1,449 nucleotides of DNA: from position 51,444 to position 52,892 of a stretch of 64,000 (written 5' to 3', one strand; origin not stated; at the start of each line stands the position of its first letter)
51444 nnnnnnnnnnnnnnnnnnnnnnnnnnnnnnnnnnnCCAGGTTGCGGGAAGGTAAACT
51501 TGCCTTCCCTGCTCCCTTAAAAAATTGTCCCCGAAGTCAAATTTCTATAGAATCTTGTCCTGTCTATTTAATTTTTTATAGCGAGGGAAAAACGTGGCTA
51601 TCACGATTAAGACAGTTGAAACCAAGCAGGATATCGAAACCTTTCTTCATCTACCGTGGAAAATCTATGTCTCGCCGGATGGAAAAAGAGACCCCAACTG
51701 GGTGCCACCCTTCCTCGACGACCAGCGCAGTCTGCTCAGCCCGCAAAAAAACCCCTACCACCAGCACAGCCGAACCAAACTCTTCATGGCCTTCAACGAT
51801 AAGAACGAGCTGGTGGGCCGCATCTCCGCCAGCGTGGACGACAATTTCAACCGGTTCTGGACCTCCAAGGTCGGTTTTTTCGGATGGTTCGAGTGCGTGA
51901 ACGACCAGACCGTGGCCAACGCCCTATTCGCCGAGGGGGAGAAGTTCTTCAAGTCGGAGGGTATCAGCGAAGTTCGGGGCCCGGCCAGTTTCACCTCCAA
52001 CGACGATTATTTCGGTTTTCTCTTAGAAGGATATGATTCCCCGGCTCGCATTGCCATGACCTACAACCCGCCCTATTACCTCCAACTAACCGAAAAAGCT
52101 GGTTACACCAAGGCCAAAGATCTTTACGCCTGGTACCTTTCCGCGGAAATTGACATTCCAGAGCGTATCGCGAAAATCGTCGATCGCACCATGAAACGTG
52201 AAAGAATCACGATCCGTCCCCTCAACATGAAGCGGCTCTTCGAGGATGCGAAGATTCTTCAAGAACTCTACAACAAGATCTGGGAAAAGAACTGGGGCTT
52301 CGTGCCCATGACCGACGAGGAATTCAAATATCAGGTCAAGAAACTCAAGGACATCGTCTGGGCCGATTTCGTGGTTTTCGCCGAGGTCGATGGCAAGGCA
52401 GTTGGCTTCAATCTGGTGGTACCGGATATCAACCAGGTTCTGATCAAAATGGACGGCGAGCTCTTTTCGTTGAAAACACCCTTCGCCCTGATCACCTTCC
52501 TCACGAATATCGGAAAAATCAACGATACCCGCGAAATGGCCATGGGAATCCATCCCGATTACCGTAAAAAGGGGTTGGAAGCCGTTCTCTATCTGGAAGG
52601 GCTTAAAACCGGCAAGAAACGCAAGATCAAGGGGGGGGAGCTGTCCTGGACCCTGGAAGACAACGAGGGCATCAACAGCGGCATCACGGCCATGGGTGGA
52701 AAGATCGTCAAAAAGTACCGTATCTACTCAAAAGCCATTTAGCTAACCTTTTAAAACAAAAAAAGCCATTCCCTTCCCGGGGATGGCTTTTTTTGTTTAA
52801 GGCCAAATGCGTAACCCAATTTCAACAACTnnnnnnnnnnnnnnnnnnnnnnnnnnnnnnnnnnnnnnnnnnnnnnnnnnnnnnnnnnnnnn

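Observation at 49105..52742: Candidate bacterial sphingolipid (ceramide) biosynthesis module: SPT homolog, SDR-type reductase and GNAT-like N-acyltransferase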

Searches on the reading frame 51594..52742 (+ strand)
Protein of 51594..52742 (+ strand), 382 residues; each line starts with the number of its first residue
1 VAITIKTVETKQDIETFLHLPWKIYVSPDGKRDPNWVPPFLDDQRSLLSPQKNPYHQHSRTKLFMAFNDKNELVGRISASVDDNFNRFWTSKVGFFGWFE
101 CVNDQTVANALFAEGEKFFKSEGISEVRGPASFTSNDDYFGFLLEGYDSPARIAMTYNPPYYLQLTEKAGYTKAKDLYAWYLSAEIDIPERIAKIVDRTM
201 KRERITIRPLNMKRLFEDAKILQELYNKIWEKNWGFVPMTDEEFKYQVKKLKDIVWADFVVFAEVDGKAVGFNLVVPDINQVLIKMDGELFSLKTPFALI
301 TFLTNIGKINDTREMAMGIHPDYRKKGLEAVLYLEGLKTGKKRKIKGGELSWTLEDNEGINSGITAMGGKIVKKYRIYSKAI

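Call 3: search_protein_families(library=pfam, proteins=[window:51594-52742:+], max_evalue=0.01)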
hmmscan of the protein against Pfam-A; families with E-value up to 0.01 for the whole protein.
window:51594-52742:+ (382 aa): 1 family
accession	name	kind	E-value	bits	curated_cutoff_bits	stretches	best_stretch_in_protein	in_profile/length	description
PF00583.31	Acetyltransf_1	-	3.9e-05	24.3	20.7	0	222-346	4-94/116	Acetyltransferase (GNAT) family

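Call 4: search_protein_families(library=ncbifam, proteins=[window:51594-52742:+], max_evalue=0.01)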
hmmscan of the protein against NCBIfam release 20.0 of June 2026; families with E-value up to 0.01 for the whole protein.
window:51594-52742:+ (382 aa): 0 families

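Call 7: search_solved_structures(query=window:51594-52742:+, max_evalue=1)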
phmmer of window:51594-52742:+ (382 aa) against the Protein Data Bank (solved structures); distinct sequences matched with E-value up to 1: 3.
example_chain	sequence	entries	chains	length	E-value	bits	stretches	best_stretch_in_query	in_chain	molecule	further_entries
5kga_A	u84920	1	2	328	0.11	14.8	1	317-357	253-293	Predicted acetyltransferase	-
5kf1_A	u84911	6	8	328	0.15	14.4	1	317-357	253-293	Predicted acetyltransferase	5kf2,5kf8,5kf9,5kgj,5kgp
5kgh_A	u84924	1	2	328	0.16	14.3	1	317-357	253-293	Predicted acetyltransferase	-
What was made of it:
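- Closest known: Tandem-GNAT N-acyltransferases with solved structures. Different: At most 18 % identity, no significant sequence-level match (call 7), and different substrates.
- Tried and rejected: Sequence search of the GNAT protein against the PDB gave nothing significant (call 7).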

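Call 9: find_homologous_proteins(query=window:51594-52742:+)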
Query window:51594-52742:+ (382 aa): 3082 proteins with E <= 0.001 among 5375 candidates; the best 120 are listed.
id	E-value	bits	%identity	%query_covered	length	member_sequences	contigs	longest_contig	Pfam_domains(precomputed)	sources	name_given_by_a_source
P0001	2.3e-255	865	99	100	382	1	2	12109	-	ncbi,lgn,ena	-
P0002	1.4e-234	796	89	100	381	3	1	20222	PF00583.32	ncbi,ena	-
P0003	6.1e-230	781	88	100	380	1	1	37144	PF00583.32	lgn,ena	-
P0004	1.4e-229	780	88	100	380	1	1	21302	PF00583.32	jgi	-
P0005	5.9e-229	778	88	100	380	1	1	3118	PF00583.32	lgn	-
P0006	3.4e-227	772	87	100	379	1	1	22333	PF00583.32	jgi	jgi:GNAT superfamily N-acetyltransferase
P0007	3.1e-226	769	85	100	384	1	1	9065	PF00583.32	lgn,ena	-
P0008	3.3e-225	765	87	100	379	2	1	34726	PF00583.32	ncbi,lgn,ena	-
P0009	3.7e-224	762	87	100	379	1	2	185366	PF00583.32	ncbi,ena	-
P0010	2.5e-221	753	84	100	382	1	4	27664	PF00583.32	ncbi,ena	-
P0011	2.6e-220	749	84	100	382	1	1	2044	PF00583.32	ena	-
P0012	1.2e-219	747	83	100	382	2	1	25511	PF00583.32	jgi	-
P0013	3.4e-217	739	82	100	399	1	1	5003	PF00583.32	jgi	jgi:GNAT superfamily N-acetyltransferase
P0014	1.5e-213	727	82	100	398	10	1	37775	PF00583.32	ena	-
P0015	1.5e-213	727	79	100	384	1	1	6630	PF00583.32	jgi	jgi:GNAT superfamily N-acetyltransferase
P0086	2.6e-108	381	46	98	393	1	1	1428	PF13480.14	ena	-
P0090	6.3e-107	376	44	99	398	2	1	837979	PF13480.14,PF00583.32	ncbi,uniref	ncbi:N-acetyltransferase [Vulgatibacter sp.]|uniref:N-acetyltransferase n=1 Tax=Vulgatibacter sp. Ta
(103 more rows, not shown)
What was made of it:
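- A few family members carry a FemAB-like PF13480 hit (call 9).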

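Call 22: find_related_loci(query=A1, collection=genome_contigs, flank=10000)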
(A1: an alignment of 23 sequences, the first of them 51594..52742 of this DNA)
Query A1 (382 aa) in genome_contigs; peptide patterns used: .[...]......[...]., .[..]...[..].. (x = any residue, [..] = any of these).
600 stretches matched a pattern (row limit reached: there are more); 575 encode a relative of the query (tblastn E <= 1e-3); the best 80 are kept; 80 distinct loci.
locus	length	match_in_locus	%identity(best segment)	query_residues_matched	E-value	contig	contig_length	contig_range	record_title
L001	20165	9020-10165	82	1-382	0e+0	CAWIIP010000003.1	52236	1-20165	MAG: uncultured proteobacterium isolate MFD09286.bin.2.44 genome assembly, contig: contig_57389, whole genome shotgun se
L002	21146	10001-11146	75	1-382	0e+0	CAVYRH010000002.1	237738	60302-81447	MAG: uncultured proteobacterium isolate MFD05512.bin.1.167 genome assembly, contig: contig_12623, whole genome shotgun s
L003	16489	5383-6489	49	1-380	9e-116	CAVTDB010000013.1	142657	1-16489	MAG: Nitrospirota bacterium isolate MFD00991.bin.2.105 genome assembly, contig: contig_45170, whole genome shotgun seque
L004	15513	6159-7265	48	1-380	6e-112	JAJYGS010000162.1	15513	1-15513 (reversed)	MAG: Nitrospirae bacterium isolate DBS1-3.bin157 NODE_7155_length_15513_cov_2.16398, whole genome shotgun sequence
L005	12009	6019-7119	45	5-382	6e-108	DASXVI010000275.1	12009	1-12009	MAG TPA_asm: Nitrospirota bacterium isolate SMAG_U4741 k141_340342, whole genome shotgun sequence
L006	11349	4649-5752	47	1-379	2e-106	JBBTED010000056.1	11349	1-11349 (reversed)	MAG: Candidatus Firestonebacteria bacterium isolate H52-bin162_1 H52_bin162_1_000000000056, whole genome shotgun sequenc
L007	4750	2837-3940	43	3-382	5e-105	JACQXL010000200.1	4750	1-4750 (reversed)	MAG: Planctomycetota bacterium isolate NC_groundwater_1514_Pr4_B-0.1um_50_3 SR1-18-B1_scaffold_570708, whole genome shot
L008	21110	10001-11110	43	3-382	7e-104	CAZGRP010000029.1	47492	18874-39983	MAG TPA_asm: uncultured Cytophagia bacterium isolate SRP216583_co2_59 genome assembly, contig: NODE_350_length_47492_cov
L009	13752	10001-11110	44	2-382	7e-104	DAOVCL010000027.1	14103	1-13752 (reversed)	MAG TPA_asm: Candidatus Zixiibacteriota bacterium isolate CSMAG_1030 CSMAG_1030_k141_3375977_length_14103_cov_9.8522, wh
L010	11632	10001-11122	44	1-382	8e-104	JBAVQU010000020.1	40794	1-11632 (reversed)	MAG: Candidatus Zixiibacteriota bacterium isolate MFD02350_ilm_asm_bin5 k127_106037, whole genome shotgun sequence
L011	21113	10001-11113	46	1-382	3e-103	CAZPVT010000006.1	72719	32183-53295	MAG TPA_asm: uncultured bacterium isolate SRP231805_co4_154 genome assembly, contig: k141_64930, whole genome shotgun se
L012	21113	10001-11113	42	4-382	3e-102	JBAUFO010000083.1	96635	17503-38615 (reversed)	MAG: Candidatus Zixiibacteriota bacterium isolate MFD13088_ilm_asm_bin32 k127_185852, whole genome shotgun sequence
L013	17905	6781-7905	45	5-382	3e-102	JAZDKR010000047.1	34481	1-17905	MAG: Elusimicrobiota bacterium isolate MEGAHIT-group-0.545 k141_12128767, whole genome shotgun sequence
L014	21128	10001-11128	42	1-382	1e-101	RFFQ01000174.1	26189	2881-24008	MAG: Gemmatimonadetes bacterium isolate J002 k99_1401027, whole genome shotgun sequence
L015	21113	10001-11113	45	1-382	1e-101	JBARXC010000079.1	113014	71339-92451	MAG: bacterium isolate MFD12922_ilm_asm_bin33 k127_165687, whole genome shotgun sequence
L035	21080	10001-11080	41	16-382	2e-96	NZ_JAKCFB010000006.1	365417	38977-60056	Myxococcus dinghuensis strain K15C18031901 gnl_BDEABKDG_6, whole genome shotgun sequence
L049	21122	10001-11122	42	1-382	2e-93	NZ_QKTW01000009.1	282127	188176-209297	Taibaiella soli strain R1-15 M2_S3_L001_R1_001__paired__contig_9, whole genome shotgun sequence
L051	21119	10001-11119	40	3-382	2e-93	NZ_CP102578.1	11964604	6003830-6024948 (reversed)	Archangium gephyra strain SDU49 chromosome, complete genome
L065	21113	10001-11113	42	4-382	2e-91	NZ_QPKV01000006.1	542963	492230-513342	Pedobacter chinensis strain JDX94 Scaffold4_1, whole genome shotgun sequence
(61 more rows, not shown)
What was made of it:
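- Tried and rejected: The closest species-representative loci are MAGs deposited as 'uncultured proteobacterium' (L001, L002; call 22).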

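Call 28: predict_structure(alignment_id=A1)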
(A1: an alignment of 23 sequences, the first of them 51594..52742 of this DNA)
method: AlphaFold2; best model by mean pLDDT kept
length: 382 residues; sequences in the alignment: 23
mean_pLDDT: 90.9   pTM: 0.88
mean pLDDT of the five models: 90.9, 90.3, 89.8, 89.3, 87.2
residues with pLDDT >= 90: 266; 70-90: 102; 50-70: 14; < 50: 0
segments of 3 or more residues with pLDDT < 50: none
pLDDT, mean of each block of 10 residues (from residue 1): 93 95 85 84 91 94 97 97 95 95 97 98 96 75 91 79 97 95 87 90 95 94 93 89 91 90 96 93 83 67 87 93 89 92 93 89 90 95 95
secondary structure, 60 per line:
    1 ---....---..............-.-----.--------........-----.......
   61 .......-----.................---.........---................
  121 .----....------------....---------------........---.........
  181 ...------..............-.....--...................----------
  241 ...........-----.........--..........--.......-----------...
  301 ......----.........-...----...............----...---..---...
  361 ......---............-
elements in order: E4-7 H11-24 H41-48 H54-58 E59-67 E73-82 H83-89 E93-101 H105-121 E126-129 E142-145 H161-168 E172-183 H190-203 E205-209 H212-230 H241-251 E260-265 E268-277 H280-286 H298-306 E311-319 H328-342 E347-349 H358-366 E370-381
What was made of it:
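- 51594..52742 (+): bcerS: bacterial ceramide synthase homolog, a tandem-GNAT N-acyltransferase (382 aa, GTG start). AF2 model pLDDT 90.9 (call 28).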

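Call 33: fold_search(model_id=the predicted structure, library=pdb)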
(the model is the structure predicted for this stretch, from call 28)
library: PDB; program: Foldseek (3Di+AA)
matches with E <= 10: 814; with E <= 0.001: 351
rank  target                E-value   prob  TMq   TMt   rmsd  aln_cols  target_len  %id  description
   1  5kf1_A                4.1e-15  1.00  0.62  0.73   6.1       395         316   18  X-ray structure of a glucosamine N-Acetyltransferase from Clostridium acetobutylicum, apo form, pH 5 (released 2016-07-06)
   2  5kf1_B                7.0e-15  1.00  0.61  0.73   5.4       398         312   17  X-ray structure of a glucosamine N-Acetyltransferase from Clostridium acetobutylicum, apo form, pH 5 (released 2016-07-06)
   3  7q3a_B                1.3e-14  1.00  0.61  0.67   6.3       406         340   14  Crystal structure of MAB_4324 a tandem repeat GNAT from Mycobacterium abscessus (released 2022-05-04)
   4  5kf2                  1.5e-14  1.00  0.59  0.70   6.2       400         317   18  X-ray structure of a glucosamine N-Acetyltransferase from Clostridium acetobutylicum, apo form, pH 8 (released 2016-07-06)
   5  5kgh_B                1.6e-14  1.00  0.59  0.71   6.6       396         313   17  X-ray structure of a glucosamine N-Acetyltransferase from Clostridium acetobutylicum, mutant Y297F (released 2016-07-06)
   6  5kgh_A                1.6e-14  1.00  0.59  0.70   6.5       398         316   16  X-ray structure of a glucosamine N-Acetyltransferase from Clostridium acetobutylicum, mutant Y297F (released 2016-07-06)
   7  4zm6_A                2.4e-14  1.00  0.59  0.29   6.7       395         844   12  A unique GCN5-related glucosamine N-acetyltransferase region exist in the fungal multi-domain GH3 beta-N-acetylglucosa (released 2015-12-09)
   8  5kga_A                2.6e-14  1.00  0.60  0.71   6.7       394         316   18  X-ray structure of a glucosamine N-Acetyltransferase from Clostridium acetobutylicum, mutant D287N, in complex with N- (released 2016-07-06)
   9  7q3a_A                3.7e-14  1.00  0.62  0.69   6.1       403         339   13  Crystal structure of MAB_4324 a tandem repeat GNAT from Mycobacterium abscessus (released 2022-05-04)
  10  2wpw_C                1.2e-13  1.00  0.56  0.65   7.6       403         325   11  Tandem GNAT protein from the clavulanic acid biosynthesis pathway (without AcCoA) (released 2009-12-29)
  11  2wpw_B                2.1e-13  1.00  0.58  0.66   7.0       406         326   11  Tandem GNAT protein from the clavulanic acid biosynthesis pathway (without AcCoA) (released 2009-12-29)
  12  2wpx_A                4.9e-13  1.00  0.57  0.65   7.3       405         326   11  Tandem GNAT protein from the clavulanic acid biosynthesis pathway (with AcCoA) (released 2009-12-29)
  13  2wpw_A                2.2e-12  1.00  0.57  0.65   7.3       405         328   11  Tandem GNAT protein from the clavulanic acid biosynthesis pathway (without AcCoA) (released 2009-12-29)
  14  3tt2                  3.9e-12  1.00  0.51  0.61   6.6       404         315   11  Crystal Structure of GCN5-related N-Acetyltransferase from Sphaerobacter thermophilus (released 2011-10-05)
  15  1ozp                  2.8e-11  1.00  0.56  0.72   5.7       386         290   12  Crystal Structure of Rv0819 from Mycobacterium tuberculosis MshD-Mycothiol Synthase Acetyl-Coenzyme A Complex. (released 2003-09-09)
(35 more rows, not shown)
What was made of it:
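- On FemAB-type aminoacyl-tRNA-dependent peptidoglycan branch transferases: FemX/FemA rank 26th or lower, with TM 0.38-0.44, against 0.55-0.62 for tandem-GNAT N-acyltransferases (call 33).
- Closest known: Tandem-GNAT N-acyltransferases with solved structures. Same: The same two-GNAT-domain fold (Foldseek E down to about 1e-15, TM about 0.55-0.62; call 33).
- Checked: The 'tandem-GNAT' description is confirmed by a confident AlphaFold model (pLDDT 90.9) whose best PDB matches are tandem GNATs (calls 28, 33).
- FemX/FemA match at TM about 0.4 (call 33).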

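Call 61: search_protein_families(library=ncbifam, proteins=[L035:8347-9522:+, L051:8396-9580:+, L065:8811-9953:+, L049:8811-9968:+, L002:8619-9794:+], max_evalue=1e-90)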
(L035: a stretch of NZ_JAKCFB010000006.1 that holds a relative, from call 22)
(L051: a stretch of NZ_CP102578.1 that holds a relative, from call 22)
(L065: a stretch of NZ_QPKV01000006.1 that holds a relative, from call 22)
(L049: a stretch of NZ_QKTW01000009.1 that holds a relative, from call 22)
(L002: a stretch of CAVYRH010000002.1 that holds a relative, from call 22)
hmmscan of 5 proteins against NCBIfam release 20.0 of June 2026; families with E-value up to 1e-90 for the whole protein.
L035:8347-9522:+ (392 aa): 7 families
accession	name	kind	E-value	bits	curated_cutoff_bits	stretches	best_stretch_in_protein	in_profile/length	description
NF047600.1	SerpalmtaseCFB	equivalog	9.2e-155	515.2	640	1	4-390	7-393/395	serine palmitoyltransferase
TIGR01825.1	gly_Cac_T_rel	subfamily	7.1e-119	396.9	535.4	1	15-392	8-385/385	BioF/Kbl family PLP-dependent acyltransferase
TIGR00858.1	bioF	equivalog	1.6e-114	382.4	426.45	1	30-382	10-364/365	8-amino-7-oxononanoate synthase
NF047599.1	SerpalmtaseBetaP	equivalog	1.2e-113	379.8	500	1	4-389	5-393/394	serine palmitoyltransferase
NF005394.0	PRK06939.1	equivalog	1.1e-110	370.1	460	1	15-392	16-397/397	glycine C-acetyltransferase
TIGR01822.1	2am3keto_CoA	equivalog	3e-92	309.6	493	1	14-392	11-393/393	glycine C-acetyltransferase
NF047603.1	SerpalmtaseAlphaP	equivalog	1.2e-91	307.4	670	1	18-392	21-399/399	serine palmitoyltransferase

L051:8396-9580:+ (395 aa): 7 families
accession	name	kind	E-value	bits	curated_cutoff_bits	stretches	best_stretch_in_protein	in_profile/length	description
NF047600.1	SerpalmtaseCFB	equivalog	1.3e-153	511.3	640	1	4-394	7-394/395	serine palmitoyltransferase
TIGR01825.1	gly_Cac_T_rel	subfamily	1.1e-118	396.3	535.4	1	16-395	9-385/385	BioF/Kbl family PLP-dependent acyltransferase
NF047599.1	SerpalmtaseBetaP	equivalog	2.3e-117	392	500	1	11-392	13-393/394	serine palmitoyltransferase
TIGR00858.1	bioF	equivalog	3.4e-114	381.4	426.45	1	31-384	11-363/365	8-amino-7-oxononanoate synthase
NF005394.0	PRK06939.1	equivalog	3.2e-112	375.1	460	1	15-395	16-397/397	glycine C-acetyltransferase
TIGR01822.1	2am3keto_CoA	equivalog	7.4e-93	311.6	493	1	14-395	11-393/393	glycine C-acetyltransferase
NF047603.1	SerpalmtaseAlphaP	equivalog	3.1e-91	306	670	1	22-395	26-399/399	serine palmitoyltransferase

L065:8811-9953:+ (381 aa): 7 families
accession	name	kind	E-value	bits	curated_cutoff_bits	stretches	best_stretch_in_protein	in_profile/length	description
NF047600.1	SerpalmtaseCFB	equivalog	2.1e-215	714.8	640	1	1-380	7-386/395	serine palmitoyltransferase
TIGR01825.1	gly_Cac_T_rel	subfamily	2e-122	408.6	535.4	1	8-378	4-374/385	BioF/Kbl family PLP-dependent acyltransferase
NF005394.0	PRK06939.1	equivalog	7.1e-120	400.4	460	1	9-379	13-387/397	glycine C-acetyltransferase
NF047599.1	SerpalmtaseBetaP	equivalog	4e-119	397.8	500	1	9-380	14-387/394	serine palmitoyltransferase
TIGR00858.1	bioF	equivalog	1.1e-114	383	426.45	1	22-380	6-365/365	8-amino-7-oxononanoate synthase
TIGR01822.1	2am3keto_CoA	equivalog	1.1e-96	324.1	493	1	7-378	7-382/393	glycine C-acetyltransferase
NF047603.1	SerpalmtaseAlphaP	equivalog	1.1e-93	314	670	1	28-377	36-387/399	serine palmitoyltransferase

L049:8811-9968:+ (386 aa): 7 families
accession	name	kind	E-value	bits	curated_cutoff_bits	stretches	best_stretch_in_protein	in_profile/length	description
NF047600.1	SerpalmtaseCFB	equivalog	9.8e-218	722.5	640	1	3-386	7-390/395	serine palmitoyltransferase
TIGR01825.1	gly_Cac_T_rel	subfamily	9.7e-124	412.9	535.4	1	14-384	8-378/385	BioF/Kbl family PLP-dependent acyltransferase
NF005394.0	PRK06939.1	equivalog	5.7e-123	410.6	460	1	13-384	15-390/397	glycine C-acetyltransferase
NF047599.1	SerpalmtaseBetaP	equivalog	3.4e-122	407.9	500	1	18-384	21-389/394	serine palmitoyltransferase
TIGR00858.1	bioF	equivalog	9.9e-118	393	426.45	1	24-381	6-364/365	8-amino-7-oxononanoate synthase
TIGR01822.1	2am3keto_CoA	equivalog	1.6e-98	330.2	493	1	13-384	11-386/393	glycine C-acetyltransferase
NF047603.1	SerpalmtaseAlphaP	equivalog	1.1e-97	327.2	670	1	31-379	37-387/399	serine palmitoyltransferase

L002:8619-9794:+ (392 aa): 7 families
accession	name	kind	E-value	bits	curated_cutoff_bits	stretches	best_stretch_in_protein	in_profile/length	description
NF047600.1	SerpalmtaseCFB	equivalog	8.5e-158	525.1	640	1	5-388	7-391/395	serine palmitoyltransferase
TIGR00858.1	bioF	equivalog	5.6e-117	390.6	426.45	1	31-382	11-364/365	8-amino-7-oxononanoate synthase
TIGR01825.1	gly_Cac_T_rel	subfamily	1.8e-116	389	535.4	1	15-392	7-385/385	BioF/Kbl family PLP-dependent acyltransferase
NF047599.1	SerpalmtaseBetaP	equivalog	1.2e-115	386.4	500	1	1-389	1-393/394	serine palmitoyltransferase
NF005394.0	PRK06939.1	equivalog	2.1e-115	385.7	460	1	14-392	14-397/397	glycine C-acetyltransferase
NF047603.1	SerpalmtaseAlphaP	equivalog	9.2e-97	324.2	670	1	32-392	36-399/399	serine palmitoyltransferase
TIGR01822.1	2am3keto_CoA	equivalog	1.4e-96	323.8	493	1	14-392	10-393/393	glycine C-acetyltransferase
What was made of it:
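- On NCBIfam NF047600 SerpalmtaseCFB (equivalog): Myxococcus and Archangium Spts also fail (515 and 511), while Pedobacter and Taibaiella pass (715 and 722) (call 61).
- Closest known: Sphingobacterium multivorum serine palmitoyltransferase. Different: The window enzyme does not reach the CFB equivalog cut-off, which true Bacteroidota Spts pass (Pedobacter 715, Taibaiella 722; call 61).
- The myxobacterial Spts show the same below-cut-off score (call 61).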
